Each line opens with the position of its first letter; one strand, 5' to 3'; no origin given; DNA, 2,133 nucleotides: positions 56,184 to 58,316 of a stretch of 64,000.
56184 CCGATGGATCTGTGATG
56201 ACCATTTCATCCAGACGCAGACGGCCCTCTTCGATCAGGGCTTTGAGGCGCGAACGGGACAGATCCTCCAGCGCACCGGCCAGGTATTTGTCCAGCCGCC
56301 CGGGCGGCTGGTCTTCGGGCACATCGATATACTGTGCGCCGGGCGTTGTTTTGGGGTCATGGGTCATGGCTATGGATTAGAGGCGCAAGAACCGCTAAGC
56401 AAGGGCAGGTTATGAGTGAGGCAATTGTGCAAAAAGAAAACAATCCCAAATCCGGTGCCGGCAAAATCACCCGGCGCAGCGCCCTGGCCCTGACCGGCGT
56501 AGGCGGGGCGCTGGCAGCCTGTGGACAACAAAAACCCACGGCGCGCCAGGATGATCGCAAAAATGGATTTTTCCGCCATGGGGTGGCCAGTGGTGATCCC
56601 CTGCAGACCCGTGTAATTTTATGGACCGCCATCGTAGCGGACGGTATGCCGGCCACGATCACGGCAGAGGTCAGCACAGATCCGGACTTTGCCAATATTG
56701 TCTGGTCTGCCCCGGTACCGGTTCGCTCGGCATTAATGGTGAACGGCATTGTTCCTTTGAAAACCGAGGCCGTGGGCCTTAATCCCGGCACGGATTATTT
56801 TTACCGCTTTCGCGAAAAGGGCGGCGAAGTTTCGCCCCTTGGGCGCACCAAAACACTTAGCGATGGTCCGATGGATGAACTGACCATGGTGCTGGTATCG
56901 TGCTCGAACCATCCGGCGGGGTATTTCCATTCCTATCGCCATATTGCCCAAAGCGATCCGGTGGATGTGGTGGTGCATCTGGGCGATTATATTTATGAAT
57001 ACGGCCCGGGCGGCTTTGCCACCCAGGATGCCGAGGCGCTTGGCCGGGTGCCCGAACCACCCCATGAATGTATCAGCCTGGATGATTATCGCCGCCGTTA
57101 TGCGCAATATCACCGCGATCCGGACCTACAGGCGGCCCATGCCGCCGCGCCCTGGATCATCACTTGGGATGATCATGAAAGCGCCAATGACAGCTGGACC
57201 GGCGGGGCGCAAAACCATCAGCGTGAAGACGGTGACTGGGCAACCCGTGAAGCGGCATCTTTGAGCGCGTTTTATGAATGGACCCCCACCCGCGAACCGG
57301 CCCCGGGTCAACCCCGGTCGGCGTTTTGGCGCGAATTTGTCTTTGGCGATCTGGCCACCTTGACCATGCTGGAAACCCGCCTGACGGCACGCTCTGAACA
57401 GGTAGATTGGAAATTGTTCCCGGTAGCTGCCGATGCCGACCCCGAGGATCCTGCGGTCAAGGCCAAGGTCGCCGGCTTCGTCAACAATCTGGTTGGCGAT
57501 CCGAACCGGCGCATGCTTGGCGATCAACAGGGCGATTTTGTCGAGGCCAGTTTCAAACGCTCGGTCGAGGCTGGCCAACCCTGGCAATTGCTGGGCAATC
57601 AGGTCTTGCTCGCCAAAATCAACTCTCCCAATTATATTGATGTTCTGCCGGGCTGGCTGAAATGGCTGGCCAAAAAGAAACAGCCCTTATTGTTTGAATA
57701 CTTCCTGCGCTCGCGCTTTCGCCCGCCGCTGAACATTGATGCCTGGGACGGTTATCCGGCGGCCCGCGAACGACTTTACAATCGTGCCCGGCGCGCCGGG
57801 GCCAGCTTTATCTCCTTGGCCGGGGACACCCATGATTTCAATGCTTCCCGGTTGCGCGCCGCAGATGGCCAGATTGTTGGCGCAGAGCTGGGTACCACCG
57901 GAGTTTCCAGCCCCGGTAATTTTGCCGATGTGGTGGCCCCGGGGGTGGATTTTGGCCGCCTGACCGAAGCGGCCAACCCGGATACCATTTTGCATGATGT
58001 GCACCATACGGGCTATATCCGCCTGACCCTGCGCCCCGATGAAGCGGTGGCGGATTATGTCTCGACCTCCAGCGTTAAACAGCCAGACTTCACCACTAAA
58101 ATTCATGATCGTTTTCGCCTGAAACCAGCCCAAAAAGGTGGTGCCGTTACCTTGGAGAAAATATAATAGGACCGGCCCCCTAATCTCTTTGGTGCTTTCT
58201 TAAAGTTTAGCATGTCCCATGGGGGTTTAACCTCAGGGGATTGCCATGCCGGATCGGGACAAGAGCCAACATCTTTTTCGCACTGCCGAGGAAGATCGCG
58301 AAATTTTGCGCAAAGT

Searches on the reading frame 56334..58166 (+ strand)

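Call 81: search_protein_families(library=pfam, proteins=[window:56334-58166:+], max_evalue=0.00001)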
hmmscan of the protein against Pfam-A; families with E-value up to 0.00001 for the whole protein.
window:56334-58166:+ (610 aa): 2 families
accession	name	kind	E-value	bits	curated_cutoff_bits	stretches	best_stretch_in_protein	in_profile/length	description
PF09423.15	PhoD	-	1.9e-91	307.2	27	1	185-575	1-343/343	PhoD-like phosphatase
PF16655.11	PhoD_N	-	2.2e-20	73.4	30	1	82-174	1-90/90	PhoD-like phosphatase, N-terminal domain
